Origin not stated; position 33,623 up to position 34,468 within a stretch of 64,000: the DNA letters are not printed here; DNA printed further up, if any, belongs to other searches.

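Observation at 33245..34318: Copper module: PCu(A)C chaperone next to a DeoR-HTH regulator with a TRASH-type Cys4 metal-binding domain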

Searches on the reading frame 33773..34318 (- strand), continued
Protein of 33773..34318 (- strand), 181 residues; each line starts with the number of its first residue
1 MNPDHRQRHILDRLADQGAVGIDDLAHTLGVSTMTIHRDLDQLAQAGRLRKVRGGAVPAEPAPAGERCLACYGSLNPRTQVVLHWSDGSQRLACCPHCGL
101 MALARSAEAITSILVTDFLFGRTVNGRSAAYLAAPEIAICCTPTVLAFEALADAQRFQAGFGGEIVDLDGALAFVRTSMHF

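Call 25: find_related_loci(query=A1, collection=genome_contigs, flank=6000)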
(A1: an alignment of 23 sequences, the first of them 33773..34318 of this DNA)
Query A1 (181 aa) in genome_contigs; peptide patterns used: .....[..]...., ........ (x = any residue, [..] = any of these).
600 stretches matched a pattern (row limit reached: there are more); 594 encode a relative of the query (tblastn E <= 1e-3); the best 80 are kept; 80 distinct loci.
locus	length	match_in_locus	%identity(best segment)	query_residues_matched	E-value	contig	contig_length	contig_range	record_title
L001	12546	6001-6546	66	1-181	4e-78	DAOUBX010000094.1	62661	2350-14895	MAG TPA_asm: Anaerolineales bacterium isolate H71_756 k91_1055837, whole genome shotgun sequence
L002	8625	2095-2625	63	6-181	1e-70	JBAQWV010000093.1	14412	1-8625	MAG: Anaerolineae bacterium isolate MFD10595_ilm_asm_bin30 k127_123451, whole genome shotgun sequence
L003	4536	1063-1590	55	1-175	4e-61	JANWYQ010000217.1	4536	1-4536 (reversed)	MAG: Caldilineales bacterium isolate SKYG74 k141_290223, whole genome shotgun sequence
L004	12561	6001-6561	52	1-179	9e-58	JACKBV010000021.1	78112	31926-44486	MAG: Ardenticatenaceae bacterium isolate HK-STAS-CHLO-30 HK-STAS-CHLO-30_21, whole genome shotgun sequence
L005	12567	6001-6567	51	1-181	1e-57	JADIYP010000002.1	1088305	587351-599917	MAG: Candidatus Leptovillus affinis isolate AalE_BATAC.251 tig00000711-10-10877730, whole genome shotgun sequence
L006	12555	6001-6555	60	4-181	3e-68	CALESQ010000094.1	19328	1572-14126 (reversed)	MAG TPA_asm: uncultured Caldilineales bacterium isolate SRR5576001_bin.117_CONCOCT_v1.1_MAG genome assembly, contig: ERZ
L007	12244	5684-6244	47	1-179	3e-51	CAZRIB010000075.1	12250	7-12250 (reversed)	MAG TPA_asm: uncultured Ardenticatenaceae bacterium isolate SRP162660_co2_81 genome assembly, contig: NODE_2519_length_1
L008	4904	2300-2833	46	3-178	8e-48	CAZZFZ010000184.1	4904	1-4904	MAG TPA_asm: uncultured Anaerolineales bacterium isolate binchicken_co172_187 genome assembly, contig: NODE_17627_length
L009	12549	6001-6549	46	1-181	5e-46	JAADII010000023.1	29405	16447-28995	MAG: Chloroflexota bacterium isolate M_MetaBat.41 contig-127_1925, whole genome shotgun sequence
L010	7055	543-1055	44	2-174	2e-44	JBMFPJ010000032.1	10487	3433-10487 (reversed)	MAG: Anaerolineae bacterium isolate KM4338-60 NODE_3519_length_10487_cov_5.250288, whole genome shotgun sequence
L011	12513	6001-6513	41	5-178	2e-43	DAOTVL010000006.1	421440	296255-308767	MAG TPA_asm: Anaerolineales bacterium isolate H11_54 k163_104876, whole genome shotgun sequence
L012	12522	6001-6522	43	3-173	1e-43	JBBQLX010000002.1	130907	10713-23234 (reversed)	MAG: Aggregatilineales bacterium isolate Co_metawrap_466 Cmw_466_k141_27502822_length_130907_cov_9.9997, whole genome sh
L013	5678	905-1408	47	3-167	3e-43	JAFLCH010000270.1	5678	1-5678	MAG: Anaerolineae bacterium isolate UWPOB_ANAER3 gnl_X_NABDBLHI_270, whole genome shotgun sequence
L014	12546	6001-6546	43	3-180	5e-43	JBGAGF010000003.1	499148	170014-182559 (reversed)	MAG: Aggregatilineales bacterium isolate MAG_MBR_H125.30 MBRH125-30_opera_contig_124, whole genome shotgun sequence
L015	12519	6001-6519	44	3-176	8e-43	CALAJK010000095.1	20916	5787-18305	MAG: uncultured Anaerolineae bacterium isolate L1_Bin_METABAT__196_1 genome assembly, contig: c_000000103883, whole geno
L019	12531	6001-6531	42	3-180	1e-41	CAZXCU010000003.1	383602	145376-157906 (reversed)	MAG TPA_asm: uncultured Anaerolineae bacterium isolate SRP287051_co1_160 genome assembly, contig: NODE_32_length_383602_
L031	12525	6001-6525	42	2-179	6e-39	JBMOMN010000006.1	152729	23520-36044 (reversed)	MAG: Chloroflexota bacterium isolate Betzabe_MAG051 MAG051_6, whole genome shotgun sequence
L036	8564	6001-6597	38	1-179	3e-38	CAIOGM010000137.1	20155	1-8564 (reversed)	MAG: uncultured Geobacter sp. isolate A14_bin-2059 genome assembly, contig: bin-2059:137/179, whole genome shotgun seque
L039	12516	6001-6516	39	1-173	1e-37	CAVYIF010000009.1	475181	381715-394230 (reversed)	MAG: uncultured Chloroflexia bacterium isolate MFD05684.bin.2.144 genome assembly, contig: contig_15895, whole genome sh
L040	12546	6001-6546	38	3-180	4e-36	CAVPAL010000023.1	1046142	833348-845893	MAG: uncultured Chloroflexia bacterium isolate MFD09964.bin.1.113 genome assembly, contig: contig_6196, whole genome sho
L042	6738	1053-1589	40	2-176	7e-36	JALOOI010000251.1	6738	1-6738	MAG: Anaerolineae bacterium isolate Prado099 scaffold_36448, whole genome shotgun sequence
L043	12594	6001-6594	35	1-179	6e-35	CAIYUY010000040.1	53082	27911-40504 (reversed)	MAG: uncultured Desulfuromonadales bacterium isolate F14_bin-0369 genome assembly, contig: bin-0369:040/369, whole genom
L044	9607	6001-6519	35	6-179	1e-33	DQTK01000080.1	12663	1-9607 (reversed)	MAG TPA_asm: Aquifex aeolicus isolate SZUA-1413 k95_116989, whole genome shotgun sequence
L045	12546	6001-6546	36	1-180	3e-33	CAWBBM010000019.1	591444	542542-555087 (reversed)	MAG: uncultured Bacillaceae bacterium isolate MFD02923.bin.1.85 genome assembly, contig: contig_42378, whole genome shot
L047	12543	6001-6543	38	2-180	6e-33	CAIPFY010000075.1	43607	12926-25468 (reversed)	MAG: uncultured Chloroflexi bacterium isolate Loclat_bin-07687 genome assembly, contig: bin-07687:075/464, whole genome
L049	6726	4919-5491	36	1-179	2e-32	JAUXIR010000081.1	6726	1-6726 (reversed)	MAG: Geopsychrobacter sp. isolate CSMAG_3061 CSMAG_3061_k127_23802409_length_6726_cov_7.0000, whole genome shotgun seque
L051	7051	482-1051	33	1-179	2e-31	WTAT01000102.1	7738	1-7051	MAG: Desulforhopalus sp. isolate GLR1684 c_000000143893, whole genome shotgun sequence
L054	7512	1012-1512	35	2-171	4e-30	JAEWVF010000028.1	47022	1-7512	MAG: Chloroflexota bacterium isolate OH_SDB_50 k127_1188094, whole genome shotgun sequence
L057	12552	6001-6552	31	1-179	6e-25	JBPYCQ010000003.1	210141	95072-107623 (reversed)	Bacillaceae bacterium W0354 Scaffold3_1, whole genome shotgun sequence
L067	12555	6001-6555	41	2-179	5e-37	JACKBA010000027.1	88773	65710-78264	MAG: Caldilineaceae bacterium isolate HK-STAS-CHLO-9 HK-STAS-CHLO-9_27, whole genome shotgun sequence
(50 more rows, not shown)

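Call 36: search_protein_families(library=pfam, proteins=[L004:6603-8012:+, L005:6584-7012:+, L007:6285-6875:+, L012:6648-7091:+, L013:1338-1853:+, L019:6643-7776:+, L031:6562-7596:+, L036:6512-8485:+, L039:6554-7459:+, L040:6708-8423:+], max_evalue=0.001)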
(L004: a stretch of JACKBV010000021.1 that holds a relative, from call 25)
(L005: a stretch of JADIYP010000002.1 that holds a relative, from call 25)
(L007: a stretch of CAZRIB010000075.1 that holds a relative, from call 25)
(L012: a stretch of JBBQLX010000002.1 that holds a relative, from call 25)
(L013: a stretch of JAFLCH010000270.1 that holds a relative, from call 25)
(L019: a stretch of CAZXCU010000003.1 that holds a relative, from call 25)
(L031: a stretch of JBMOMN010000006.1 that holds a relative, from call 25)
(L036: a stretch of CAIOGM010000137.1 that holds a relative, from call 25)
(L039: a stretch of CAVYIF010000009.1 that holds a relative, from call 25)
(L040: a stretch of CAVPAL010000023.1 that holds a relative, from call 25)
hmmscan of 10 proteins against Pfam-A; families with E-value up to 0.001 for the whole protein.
L004:6603-8012:+ (469 aa): 0 families

L005:6584-7012:+ (142 aa): 5 families
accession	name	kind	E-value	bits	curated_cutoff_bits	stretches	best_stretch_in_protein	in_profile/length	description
PF13115.11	YtkA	-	2.9e-09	37.9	25.9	1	45-121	8-84/85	YtkA-like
PF24107.1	DUF7382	-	0.00018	21.8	27.4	1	48-103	8-63/65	Domain of unknown function (DUF7382)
PF09134.16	Invasin_D3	-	0.00038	21.3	33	1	50-126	12-83/98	Invasin, domain 3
PF02369.22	Big_1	-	0.00043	20.8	34.9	1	52-137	11-92/93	Bacterial Ig-like domain (group 1)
PF05751.16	FixH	-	0.00071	20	23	0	54-122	67-135/150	FixH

L007:6285-6875:+ (196 aa): 3 families
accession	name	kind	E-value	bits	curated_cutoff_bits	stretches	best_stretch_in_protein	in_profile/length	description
PF02630.20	SCO1-SenC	-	2.7e-45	154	22.8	1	40-173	2-134/134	SCO1/SenC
PF00578.27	AhpC-TSA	-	2e-14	54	26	1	38-164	4-121/124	AhpC/TSA family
PF08534.16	Redoxin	-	1.8e-10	41.2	26.6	1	38-175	5-130/148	Redoxin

L012:6648-7091:+ (147 aa): 0 families

L013:1338-1853:+ (171 aa): 0 families

L019:6643-7776:+ (377 aa): 1 family
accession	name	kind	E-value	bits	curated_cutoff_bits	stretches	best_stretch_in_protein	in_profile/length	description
PF01847.22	VHL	-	4.5e-11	43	21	1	305-356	10-61/82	VHL beta domain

L031:6562-7596:+ (344 aa): 2 families
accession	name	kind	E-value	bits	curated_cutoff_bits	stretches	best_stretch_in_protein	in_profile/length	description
PF13386.12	DsbD_2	-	2.9e-29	102.8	24.9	1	6-219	2-198/199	Cytochrome C biogenesis protein transmembrane region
PF13473.12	Cupredoxin_1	-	6.8e-09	36.1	27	1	255-335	21-99/104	Cupredoxin-like domain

L036:6512-8485:+ (657 aa): 0 families

L039:6554-7459:+ (301 aa): 1 family
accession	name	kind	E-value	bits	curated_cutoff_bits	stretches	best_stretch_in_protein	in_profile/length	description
PF00892.27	EamA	-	1.2e-17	64.9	28.2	2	3-138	2-134/135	EamA-like transporter family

L040:6708-8423:+ (571 aa): 4 families
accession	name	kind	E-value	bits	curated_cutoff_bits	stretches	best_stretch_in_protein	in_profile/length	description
PF24517.2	CBM96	-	4.4e-18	66.1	26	1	64-229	5-162/164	Carbohydrate-binding module family 96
PF00041.27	fn3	-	4.1e-13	49.8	25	1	468-537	13-74/84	Fibronectin type III domain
PF06848.17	Disaggr_repeat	-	4e-05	23.8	33.9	0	74-158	6-86/179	Disaggregatase related repeat domain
PF25059.1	FN3_DSCAM-DSCAML_C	-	0.00046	20.9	39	0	482-537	17-70/89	DSCAM/DSCAML C-terminal Fn3-like domain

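Call 37: search_protein_families(library=pfam, proteins=[L042:1877-3058:+, L043:6900-9071:+, L044:6552-7277:+, L045:6588-7931:+, L047:6632-7507:+, L049:5564-6010:+, L051:1374-1886:+, L054:1616-3061:+, L057:6604-7347:+, L067:6595-10260:+], max_evalue=0.001)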
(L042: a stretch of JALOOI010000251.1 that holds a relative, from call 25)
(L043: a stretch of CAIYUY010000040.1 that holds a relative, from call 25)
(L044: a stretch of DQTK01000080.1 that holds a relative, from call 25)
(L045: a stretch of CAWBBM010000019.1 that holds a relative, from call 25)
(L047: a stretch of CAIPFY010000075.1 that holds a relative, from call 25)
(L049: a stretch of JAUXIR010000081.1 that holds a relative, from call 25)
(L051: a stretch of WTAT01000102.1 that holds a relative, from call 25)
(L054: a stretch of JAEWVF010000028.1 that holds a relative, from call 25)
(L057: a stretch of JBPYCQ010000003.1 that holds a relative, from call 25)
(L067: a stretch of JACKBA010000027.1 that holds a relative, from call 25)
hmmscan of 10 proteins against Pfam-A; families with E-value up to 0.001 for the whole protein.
L042:1877-3058:+ (393 aa): 0 families

L043:6900-9071:+ (723 aa): 7 families
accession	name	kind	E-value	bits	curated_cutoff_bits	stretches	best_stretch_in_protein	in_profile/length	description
PF01170.24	UPF0020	-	5.6e-43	147.4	22.3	1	165-354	1-169/197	RMKL-like, methyltransferase domain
PF22020.1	RlmL_1st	-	5.2e-15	55.6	27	1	7-61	2-55/55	RlmL ferredoxin-like domain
PF10672.15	Methyltrans_SAM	-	2.2e-14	53.9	27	1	496-679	62-238/286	S-adenosylmethionine-dependent methyltransferase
PF02926.22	THUMP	-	6.5e-14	52.5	20.6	1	71-156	3-84/84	THUMP domain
PF03602.21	Cons_hypoth95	-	5.3e-10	39.7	24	1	553-661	36-142/182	Conserved hypothetical protein 95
PF13847.12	Methyltransf_31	-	7.8e-05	22.8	27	0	263-299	30-65/145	Methyltransferase domain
PF13649.12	Methyltransf_25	-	0.00077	20.5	27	0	569-619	8-57/97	Methyltransferase domain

L044:6552-7277:+ (241 aa): 3 families
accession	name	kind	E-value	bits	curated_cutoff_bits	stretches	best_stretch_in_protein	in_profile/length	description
PF22692.1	LlgE_F_G_D1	-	3.1e-15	56.5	27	1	94-157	1-63/64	Flagellar hook protein FlgE/F/G D1 domain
PF00460.25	Flg_bb_rod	-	7.3e-11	42.2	20.7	1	8-38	1-31/31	Flagella basal body rod protein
PF06429.18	Flg_bbr_C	-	2.1e-10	40.4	23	1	196-240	2-46/46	Flagellar basal body rod FlgEFG protein C-terminal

L045:6588-7931:+ (447 aa): 4 families
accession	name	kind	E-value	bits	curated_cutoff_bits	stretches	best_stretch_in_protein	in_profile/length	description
PF03929.21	PepSY_TM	-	2.4e-73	248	28.8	1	14-385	1-295/295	PepSY-associated TM region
PF03413.25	PepSY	-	5.7e-11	43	24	1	61-117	1-58/60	Peptidase propeptide and YPEB domain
PF01292.26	Ni_hydr_CYTB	-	0.00024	21.4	30.1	0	153-217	17-71/179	Prokaryotic cytochrome b561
PF16357.10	PepSY_TM_like_2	-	0.00095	19.7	27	0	16-174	9-177/197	Putative PepSY_TM-like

L047:6632-7507:+ (291 aa): 1 family
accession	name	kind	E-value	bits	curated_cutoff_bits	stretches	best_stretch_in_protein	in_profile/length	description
PF20243.3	MbnP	-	1.1e-38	133.5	27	1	34-256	3-189/189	MbnP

L049:5564-6010:+ (148 aa): 0 families

L051:1374-1886:+ (170 aa): 1 family
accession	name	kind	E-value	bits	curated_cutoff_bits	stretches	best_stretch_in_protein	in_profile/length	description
PF05573.18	NosL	-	1.3e-11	45.4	24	1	32-146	6-129/131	NosL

L054:1616-3061:+ (481 aa): 0 families

L057:6604-7347:+ (247 aa): 3 families
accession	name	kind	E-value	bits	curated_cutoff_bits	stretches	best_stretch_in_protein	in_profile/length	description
PF13115.11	YtkA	-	1.3e-19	71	25.9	2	42-118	6-82/85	YtkA-like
PF00630.25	Filamin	-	5.9e-06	27.5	26.9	0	163-232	15-84/93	Filamin/ABP280 repeat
PF00801.26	PKD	-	0.00098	19.5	23.5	0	164-234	10-69/80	PKD domain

L067:6595-10260:+ (1221 aa): 5 families
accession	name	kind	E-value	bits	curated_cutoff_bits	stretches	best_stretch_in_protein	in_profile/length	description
PF00122.25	E1-E2_ATPase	-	1e-61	208.1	28.1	1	298-476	2-180/181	E1-E2 ATPase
PF00702.32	Hydrolase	-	1.1e-36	127.5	26.4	1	493-724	1-191/191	haloacid dehalogenase-like hydrolase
PF00403.32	HMA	-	7.4e-21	74.7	24.8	1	15-75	1-61/62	Heavy-metal-associated domain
PF12710.13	HAD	-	1.8e-07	32.2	27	1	602-720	48-188/189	haloacid dehalogenase-like hydrolase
PF08282.18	Hydrolase_3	-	4.7e-05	23.7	20.9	1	699-756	198-255/255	haloacid dehalogenase-like hydrolase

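Call 38: predict_structure(alignment_id=A2)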
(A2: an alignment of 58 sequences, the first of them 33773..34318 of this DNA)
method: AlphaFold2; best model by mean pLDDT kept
length: 181 residues; sequences in the alignment: 58
mean_pLDDT: 92.8   pTM: 0.65
mean pLDDT of the five models: 92.8, 92.2, 92.0, 91.4, 91.0
residues with pLDDT >= 90: 150; 70-90: 25; 50-70: 5; < 50: 1
segments of 3 or more residues with pLDDT < 50: none
pLDDT, mean of each block of 10 residues (from residue 1): 91 92 97 97 89 90 72 92 92 97 92 96 95 96 97 98 98 92 60
secondary structure, 60 per line:
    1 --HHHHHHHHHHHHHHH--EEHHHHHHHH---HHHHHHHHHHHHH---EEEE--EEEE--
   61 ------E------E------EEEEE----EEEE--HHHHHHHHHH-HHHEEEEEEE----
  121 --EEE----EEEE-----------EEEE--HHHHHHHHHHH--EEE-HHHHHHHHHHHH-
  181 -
elements in order: H3-17 H22-29 H33-45 E49-52 E55-58 E81-85 E90-93 H96-105 E110-116 E123-125 E130-133 E145-148 H151-161 E164-166 H168-179

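Call 51: search_solved_structures(query=A2, max_evalue=10, show_alignments=5)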
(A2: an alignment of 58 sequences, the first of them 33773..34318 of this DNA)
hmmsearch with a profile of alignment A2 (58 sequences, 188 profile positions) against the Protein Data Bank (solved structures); distinct sequences matched with E-value up to 10: 76 (the best 60 are shown).
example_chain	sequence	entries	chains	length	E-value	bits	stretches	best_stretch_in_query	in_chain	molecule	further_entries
7fby_A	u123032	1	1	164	0.00035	23.3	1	7-55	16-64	Transcriptional regulatory protein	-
9w4v_A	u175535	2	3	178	0.00042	23.1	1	7-55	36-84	Uncharacterized HTH-type transcriptional regulator PH0140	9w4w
2ia0_A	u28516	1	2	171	0.00091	22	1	7-51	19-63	Putative HTH-type transcriptional regulator PF0864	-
7cv0_A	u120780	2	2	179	0.0027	20.4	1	3-86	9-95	Transcriptional regulator NiaR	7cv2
3tgn_A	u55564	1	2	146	0.005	19.6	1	4-52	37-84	Adc operon repressor AdcR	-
3i4p_A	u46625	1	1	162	0.0054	19.5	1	7-51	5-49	Transcriptional regulator, AsnC family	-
2lvs_A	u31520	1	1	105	0.008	18.9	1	10-57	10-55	Putative uncharacterized protein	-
6cmv_A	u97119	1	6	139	0.015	18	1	7-51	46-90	Transcriptional regulator Lrs14-like protein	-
2ct1_A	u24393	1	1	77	0.018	17.8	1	60-105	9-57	Transcriptional repressor CTCF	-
1i1g_A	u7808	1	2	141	0.019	17.7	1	4-50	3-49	TRANSCRIPTIONAL REGULATOR LRPA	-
7og7_A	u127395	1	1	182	0.025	17.3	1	122-175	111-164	NosL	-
1uly_A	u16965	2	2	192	0.025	17.3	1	4-50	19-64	hypothetical protein PH1932 | hypothetical transcription regulator protein, PH1932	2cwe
2cyy_A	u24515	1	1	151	0.028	17.2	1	7-53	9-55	Putative HTH-type transcriptional regulator PH1519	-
4lb5_A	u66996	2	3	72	0.029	17.1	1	7-53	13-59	Protein kinase containing Z-DNA binding domains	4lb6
5j6x_A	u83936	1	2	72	0.029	17.1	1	7-53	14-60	Z-DNA binding protein kinase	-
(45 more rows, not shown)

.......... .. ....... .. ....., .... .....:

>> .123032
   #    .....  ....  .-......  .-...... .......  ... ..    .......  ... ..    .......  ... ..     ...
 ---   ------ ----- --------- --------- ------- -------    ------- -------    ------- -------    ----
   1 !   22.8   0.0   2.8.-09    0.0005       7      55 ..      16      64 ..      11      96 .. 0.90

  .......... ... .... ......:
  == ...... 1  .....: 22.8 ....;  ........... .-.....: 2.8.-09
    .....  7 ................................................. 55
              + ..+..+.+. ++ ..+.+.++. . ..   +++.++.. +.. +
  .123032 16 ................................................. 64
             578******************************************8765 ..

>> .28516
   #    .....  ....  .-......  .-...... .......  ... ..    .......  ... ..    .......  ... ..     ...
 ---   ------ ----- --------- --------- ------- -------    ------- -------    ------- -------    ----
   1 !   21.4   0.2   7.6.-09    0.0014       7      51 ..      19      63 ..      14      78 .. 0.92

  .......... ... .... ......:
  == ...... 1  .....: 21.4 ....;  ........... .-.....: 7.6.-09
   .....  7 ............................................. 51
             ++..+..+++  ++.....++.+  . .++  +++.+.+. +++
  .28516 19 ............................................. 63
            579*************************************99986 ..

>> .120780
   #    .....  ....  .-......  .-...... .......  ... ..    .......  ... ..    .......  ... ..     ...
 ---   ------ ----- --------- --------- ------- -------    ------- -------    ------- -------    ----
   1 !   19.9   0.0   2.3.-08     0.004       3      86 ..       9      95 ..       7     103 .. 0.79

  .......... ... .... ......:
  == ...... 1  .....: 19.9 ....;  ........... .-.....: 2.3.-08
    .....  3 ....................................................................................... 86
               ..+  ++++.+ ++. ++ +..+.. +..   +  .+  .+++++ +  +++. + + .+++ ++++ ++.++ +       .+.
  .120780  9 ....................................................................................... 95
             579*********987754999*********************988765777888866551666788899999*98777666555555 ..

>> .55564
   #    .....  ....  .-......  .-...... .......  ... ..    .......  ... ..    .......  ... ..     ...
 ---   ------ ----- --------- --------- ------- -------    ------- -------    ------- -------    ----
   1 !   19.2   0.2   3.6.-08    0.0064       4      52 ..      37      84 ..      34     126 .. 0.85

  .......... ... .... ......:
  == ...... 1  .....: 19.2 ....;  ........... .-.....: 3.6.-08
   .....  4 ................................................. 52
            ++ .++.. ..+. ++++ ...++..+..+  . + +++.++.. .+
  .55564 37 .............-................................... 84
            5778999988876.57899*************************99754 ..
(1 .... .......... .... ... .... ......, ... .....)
